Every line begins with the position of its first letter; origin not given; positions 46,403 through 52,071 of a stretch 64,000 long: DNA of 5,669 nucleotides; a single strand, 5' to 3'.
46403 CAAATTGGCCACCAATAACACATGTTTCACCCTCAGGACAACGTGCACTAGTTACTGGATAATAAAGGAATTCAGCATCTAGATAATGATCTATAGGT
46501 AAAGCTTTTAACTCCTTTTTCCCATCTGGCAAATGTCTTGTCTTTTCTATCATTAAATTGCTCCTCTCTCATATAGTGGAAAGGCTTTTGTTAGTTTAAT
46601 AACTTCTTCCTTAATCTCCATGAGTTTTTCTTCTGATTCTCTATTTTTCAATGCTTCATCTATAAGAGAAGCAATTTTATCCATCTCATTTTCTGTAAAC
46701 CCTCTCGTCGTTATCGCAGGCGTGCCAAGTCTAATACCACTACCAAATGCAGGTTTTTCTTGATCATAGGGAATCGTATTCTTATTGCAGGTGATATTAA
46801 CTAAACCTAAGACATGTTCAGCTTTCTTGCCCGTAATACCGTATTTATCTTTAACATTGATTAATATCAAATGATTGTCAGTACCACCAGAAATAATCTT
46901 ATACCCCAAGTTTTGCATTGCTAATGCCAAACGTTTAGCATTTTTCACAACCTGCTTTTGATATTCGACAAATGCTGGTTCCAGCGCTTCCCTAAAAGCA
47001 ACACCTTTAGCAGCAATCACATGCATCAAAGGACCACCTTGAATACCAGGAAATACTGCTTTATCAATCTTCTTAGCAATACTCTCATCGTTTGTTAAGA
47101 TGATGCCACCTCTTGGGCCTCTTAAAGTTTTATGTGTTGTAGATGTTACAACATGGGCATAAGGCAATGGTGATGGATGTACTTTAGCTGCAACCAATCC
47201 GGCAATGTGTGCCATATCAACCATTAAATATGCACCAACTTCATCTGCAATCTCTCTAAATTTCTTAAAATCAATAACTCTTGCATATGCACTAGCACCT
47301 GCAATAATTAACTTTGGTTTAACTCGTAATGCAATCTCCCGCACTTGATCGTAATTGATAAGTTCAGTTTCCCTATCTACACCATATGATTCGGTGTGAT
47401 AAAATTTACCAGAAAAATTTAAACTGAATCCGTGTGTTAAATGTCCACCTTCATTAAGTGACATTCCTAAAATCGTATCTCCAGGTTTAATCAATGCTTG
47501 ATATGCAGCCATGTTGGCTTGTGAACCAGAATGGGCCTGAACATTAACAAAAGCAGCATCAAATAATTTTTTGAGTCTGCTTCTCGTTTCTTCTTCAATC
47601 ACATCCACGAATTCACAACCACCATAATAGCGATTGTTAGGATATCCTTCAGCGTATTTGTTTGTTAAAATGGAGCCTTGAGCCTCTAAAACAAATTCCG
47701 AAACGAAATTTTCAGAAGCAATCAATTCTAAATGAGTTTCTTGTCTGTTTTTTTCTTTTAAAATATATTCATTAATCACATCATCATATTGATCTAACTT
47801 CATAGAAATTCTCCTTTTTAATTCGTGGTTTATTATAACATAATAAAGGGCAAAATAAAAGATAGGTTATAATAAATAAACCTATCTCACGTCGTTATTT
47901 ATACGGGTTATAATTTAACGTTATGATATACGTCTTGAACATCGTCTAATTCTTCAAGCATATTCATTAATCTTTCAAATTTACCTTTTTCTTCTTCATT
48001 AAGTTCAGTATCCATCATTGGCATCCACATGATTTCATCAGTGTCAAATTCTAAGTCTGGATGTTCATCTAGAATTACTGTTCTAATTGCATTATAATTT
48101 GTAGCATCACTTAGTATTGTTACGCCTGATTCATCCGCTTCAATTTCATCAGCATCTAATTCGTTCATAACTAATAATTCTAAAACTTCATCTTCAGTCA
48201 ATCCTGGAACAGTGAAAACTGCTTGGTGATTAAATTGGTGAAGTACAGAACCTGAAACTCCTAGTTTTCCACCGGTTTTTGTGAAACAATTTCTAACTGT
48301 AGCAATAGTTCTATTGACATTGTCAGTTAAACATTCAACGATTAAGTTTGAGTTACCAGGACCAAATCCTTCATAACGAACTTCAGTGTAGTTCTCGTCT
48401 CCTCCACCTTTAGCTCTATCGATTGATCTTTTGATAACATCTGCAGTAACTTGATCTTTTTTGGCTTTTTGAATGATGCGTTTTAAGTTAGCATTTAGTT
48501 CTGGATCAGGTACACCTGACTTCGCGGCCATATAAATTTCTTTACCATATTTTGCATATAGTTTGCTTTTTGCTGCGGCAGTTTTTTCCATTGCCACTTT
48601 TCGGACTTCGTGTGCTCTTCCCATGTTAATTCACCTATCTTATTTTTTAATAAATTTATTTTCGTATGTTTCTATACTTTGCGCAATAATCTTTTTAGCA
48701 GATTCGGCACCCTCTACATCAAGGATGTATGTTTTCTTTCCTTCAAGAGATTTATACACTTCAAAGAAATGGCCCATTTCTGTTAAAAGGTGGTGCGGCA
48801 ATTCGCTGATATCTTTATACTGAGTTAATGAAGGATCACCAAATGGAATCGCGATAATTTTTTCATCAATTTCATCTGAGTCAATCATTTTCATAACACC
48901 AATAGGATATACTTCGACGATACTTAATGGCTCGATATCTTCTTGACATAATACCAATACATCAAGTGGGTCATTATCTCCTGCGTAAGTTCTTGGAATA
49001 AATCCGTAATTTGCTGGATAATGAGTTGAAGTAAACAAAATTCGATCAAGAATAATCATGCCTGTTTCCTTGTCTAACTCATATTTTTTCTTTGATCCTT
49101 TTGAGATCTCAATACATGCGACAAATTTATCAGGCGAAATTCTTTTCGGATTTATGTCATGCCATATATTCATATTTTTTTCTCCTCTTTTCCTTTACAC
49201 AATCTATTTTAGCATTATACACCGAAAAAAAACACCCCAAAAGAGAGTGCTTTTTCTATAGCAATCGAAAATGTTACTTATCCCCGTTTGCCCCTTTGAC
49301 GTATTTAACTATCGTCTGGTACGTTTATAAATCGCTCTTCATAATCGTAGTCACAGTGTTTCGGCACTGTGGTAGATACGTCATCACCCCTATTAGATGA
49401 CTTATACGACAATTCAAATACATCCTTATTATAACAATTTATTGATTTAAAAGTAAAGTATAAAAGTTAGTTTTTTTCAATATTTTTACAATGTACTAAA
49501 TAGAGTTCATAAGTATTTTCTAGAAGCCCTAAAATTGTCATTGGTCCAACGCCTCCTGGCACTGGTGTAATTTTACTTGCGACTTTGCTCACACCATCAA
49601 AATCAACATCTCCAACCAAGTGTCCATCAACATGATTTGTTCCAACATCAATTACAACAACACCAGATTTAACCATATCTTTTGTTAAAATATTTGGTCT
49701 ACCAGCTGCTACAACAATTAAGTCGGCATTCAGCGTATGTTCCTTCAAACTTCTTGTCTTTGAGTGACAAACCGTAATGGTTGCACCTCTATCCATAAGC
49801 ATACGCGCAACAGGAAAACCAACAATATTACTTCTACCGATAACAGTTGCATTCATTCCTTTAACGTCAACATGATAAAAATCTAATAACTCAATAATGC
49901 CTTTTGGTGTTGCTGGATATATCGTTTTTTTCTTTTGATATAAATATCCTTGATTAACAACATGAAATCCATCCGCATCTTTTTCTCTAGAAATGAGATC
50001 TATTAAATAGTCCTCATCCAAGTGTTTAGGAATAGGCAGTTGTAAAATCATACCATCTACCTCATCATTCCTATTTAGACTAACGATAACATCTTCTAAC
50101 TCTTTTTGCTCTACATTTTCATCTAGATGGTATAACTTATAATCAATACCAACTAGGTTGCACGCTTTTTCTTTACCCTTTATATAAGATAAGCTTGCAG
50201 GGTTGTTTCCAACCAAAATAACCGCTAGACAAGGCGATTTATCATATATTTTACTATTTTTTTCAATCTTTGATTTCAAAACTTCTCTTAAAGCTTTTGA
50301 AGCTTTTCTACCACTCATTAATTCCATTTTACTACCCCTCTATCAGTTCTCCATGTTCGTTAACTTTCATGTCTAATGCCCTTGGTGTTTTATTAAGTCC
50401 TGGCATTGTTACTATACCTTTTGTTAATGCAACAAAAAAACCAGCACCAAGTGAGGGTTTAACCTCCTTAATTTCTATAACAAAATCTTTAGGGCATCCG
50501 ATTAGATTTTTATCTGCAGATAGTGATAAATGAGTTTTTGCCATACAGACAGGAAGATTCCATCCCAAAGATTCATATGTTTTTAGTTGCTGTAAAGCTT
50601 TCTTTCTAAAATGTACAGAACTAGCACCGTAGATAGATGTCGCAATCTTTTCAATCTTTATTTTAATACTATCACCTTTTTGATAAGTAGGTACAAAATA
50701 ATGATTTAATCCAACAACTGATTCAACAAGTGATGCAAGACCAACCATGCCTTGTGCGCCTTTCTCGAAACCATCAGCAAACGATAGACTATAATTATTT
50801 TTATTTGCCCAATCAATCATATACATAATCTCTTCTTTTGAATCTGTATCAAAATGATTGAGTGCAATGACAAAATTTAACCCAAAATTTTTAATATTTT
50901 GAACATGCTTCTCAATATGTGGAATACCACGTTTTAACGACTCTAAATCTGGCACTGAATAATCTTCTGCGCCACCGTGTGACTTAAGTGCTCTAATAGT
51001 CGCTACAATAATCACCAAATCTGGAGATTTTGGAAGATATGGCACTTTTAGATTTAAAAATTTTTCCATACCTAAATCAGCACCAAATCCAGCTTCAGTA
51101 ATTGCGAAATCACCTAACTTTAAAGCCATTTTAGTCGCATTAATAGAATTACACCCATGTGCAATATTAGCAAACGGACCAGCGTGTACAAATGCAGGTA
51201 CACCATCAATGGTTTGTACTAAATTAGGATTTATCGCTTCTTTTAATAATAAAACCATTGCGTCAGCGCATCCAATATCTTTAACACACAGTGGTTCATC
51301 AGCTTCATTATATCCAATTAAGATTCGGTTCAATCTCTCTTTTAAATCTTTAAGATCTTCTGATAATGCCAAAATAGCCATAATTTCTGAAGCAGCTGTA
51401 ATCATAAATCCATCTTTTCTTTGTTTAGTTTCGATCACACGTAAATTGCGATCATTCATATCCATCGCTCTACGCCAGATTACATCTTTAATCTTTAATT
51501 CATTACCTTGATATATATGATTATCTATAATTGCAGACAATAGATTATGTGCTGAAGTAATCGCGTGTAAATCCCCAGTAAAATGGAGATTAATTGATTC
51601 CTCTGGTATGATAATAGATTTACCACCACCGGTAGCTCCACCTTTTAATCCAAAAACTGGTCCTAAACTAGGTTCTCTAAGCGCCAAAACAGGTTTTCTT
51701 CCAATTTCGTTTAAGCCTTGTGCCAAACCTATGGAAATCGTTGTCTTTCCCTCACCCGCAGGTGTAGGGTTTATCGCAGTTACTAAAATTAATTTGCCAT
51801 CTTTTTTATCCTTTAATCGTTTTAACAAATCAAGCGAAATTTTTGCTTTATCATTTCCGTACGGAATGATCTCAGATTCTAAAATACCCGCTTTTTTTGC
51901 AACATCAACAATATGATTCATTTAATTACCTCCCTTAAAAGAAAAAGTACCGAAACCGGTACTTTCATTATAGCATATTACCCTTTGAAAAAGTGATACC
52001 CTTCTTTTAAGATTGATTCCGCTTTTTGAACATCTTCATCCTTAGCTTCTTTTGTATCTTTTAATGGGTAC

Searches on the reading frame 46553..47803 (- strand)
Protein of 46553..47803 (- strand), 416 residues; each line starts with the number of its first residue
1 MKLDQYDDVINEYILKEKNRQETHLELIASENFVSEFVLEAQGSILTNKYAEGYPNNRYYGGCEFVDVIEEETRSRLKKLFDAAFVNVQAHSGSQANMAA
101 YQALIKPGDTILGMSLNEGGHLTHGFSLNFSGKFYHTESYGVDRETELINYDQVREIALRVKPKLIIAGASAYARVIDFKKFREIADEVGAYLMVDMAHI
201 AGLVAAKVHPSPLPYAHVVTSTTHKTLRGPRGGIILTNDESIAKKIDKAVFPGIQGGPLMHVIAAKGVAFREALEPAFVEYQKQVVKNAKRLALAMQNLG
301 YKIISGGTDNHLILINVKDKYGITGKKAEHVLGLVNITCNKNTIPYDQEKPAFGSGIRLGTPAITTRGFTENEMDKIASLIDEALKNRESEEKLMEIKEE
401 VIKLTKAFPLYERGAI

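Call 57: search_protein_families(library=pfam, proteins=[window:46553-47803:-], max_evalue=0.001)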
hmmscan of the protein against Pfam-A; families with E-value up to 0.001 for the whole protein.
window:46553-47803:- (416 aa): 3 families
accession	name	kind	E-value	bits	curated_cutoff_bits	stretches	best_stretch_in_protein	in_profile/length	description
PF00464.25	SHMT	-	2.4e-170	566.9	27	1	3-381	1-399/399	Serine hydroxymethyltransferase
PF00155.27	Aminotran_1_2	-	4.9e-06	26.4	19.7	1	72-305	46-299/361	Aminotransferase class I and II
PF01041.23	DegT_DnrJ_EryC1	-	8.4e-05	22.4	19.8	1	141-255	92-204/360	DegT/DnrJ/EryC1/StrS aminotransferase family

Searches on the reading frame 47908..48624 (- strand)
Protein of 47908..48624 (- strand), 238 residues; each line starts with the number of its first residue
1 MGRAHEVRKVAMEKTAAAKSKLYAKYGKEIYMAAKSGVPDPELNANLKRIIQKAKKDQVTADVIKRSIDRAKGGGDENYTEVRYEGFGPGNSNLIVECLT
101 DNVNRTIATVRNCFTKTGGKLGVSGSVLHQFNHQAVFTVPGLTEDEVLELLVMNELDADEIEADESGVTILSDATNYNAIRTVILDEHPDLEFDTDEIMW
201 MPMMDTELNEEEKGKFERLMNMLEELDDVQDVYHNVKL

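Call 57: search_protein_families(library=pfam, proteins=[window:47908-48624:-], max_evalue=0.001)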
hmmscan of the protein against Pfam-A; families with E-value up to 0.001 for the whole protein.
window:47908-48624:- (238 aa): 2 families
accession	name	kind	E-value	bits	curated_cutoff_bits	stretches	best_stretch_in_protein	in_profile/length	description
PF01709.26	Transcrip_reg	-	1.4e-46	158.6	27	1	79-236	1-160/160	TACO1/YebC second and third domain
PF20772.2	TACO1_YebC_N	-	4.2e-21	75.6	36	1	6-73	4-72/73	TACO1/YebC protein N-terminal domain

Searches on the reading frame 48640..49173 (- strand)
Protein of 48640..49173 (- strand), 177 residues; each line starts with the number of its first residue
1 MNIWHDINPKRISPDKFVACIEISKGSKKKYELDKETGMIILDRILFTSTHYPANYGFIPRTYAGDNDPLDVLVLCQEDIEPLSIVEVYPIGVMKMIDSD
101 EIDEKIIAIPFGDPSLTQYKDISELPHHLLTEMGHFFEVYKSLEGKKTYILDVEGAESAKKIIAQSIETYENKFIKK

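Call 57: search_protein_families(library=pfam, proteins=[window:48640-49173:-], max_evalue=0.001)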
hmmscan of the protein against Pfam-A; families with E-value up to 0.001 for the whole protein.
window:48640-49173:- (177 aa): 1 family
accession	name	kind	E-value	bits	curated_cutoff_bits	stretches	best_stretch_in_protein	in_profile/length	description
PF00719.24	Pyrophosphatase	-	8.5e-60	201.4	23.5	1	20-171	2-153/153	Inorganic pyrophosphatase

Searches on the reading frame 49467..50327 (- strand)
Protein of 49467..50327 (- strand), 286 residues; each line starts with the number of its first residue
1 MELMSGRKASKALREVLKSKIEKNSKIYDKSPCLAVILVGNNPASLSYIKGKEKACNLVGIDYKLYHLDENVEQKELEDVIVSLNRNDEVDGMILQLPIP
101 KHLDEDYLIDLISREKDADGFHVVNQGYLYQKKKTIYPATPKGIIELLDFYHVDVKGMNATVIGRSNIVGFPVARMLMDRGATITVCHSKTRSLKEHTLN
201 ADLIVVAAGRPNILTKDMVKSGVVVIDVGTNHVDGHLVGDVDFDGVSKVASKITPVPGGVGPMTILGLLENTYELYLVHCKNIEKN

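Call 57: search_protein_families(library=pfam, proteins=[window:49467-50327:-], max_evalue=0.001)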
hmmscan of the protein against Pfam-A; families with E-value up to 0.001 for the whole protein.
window:49467-50327:- (286 aa): 2 families
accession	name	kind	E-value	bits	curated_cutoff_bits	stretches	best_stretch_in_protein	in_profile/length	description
PF02882.25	THF_DHG_CYH_C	-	9.6e-63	210.7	27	1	122-276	1-156/160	Tetrahydrofolate dehydrogenase/cyclohydrolase, NAD(P)-binding domain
PF00763.28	THF_DHG_CYH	-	6.2e-35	120.4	32.8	1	4-119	1-115/115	Tetrahydrofolate dehydrogenase/cyclohydrolase, catalytic domain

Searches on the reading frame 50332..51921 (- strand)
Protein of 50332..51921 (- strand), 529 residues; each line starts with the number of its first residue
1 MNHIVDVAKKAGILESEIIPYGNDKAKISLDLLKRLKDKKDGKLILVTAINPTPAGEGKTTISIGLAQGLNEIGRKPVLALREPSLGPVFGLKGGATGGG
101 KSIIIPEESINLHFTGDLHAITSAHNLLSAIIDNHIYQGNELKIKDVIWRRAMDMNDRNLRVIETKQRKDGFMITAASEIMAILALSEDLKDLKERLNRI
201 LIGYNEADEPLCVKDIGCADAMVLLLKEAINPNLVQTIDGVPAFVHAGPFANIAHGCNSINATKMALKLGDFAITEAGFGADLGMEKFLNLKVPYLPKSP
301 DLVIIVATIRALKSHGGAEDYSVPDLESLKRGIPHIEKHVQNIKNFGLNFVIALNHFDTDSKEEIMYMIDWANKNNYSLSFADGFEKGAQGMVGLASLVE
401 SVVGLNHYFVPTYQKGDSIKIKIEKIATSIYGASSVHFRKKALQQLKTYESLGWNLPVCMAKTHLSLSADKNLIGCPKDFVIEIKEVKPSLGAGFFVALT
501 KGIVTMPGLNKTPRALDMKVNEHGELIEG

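Call 57: search_protein_families(library=pfam, proteins=[window:50332-51921:-], max_evalue=0.001)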
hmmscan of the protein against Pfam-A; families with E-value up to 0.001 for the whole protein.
window:50332-51921:- (529 aa): 1 family
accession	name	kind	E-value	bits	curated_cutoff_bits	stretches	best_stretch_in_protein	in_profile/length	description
PF01268.25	FTHFS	-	9.9e-217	721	27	1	1-526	12-552/556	Formate--tetrahydrofolate ligase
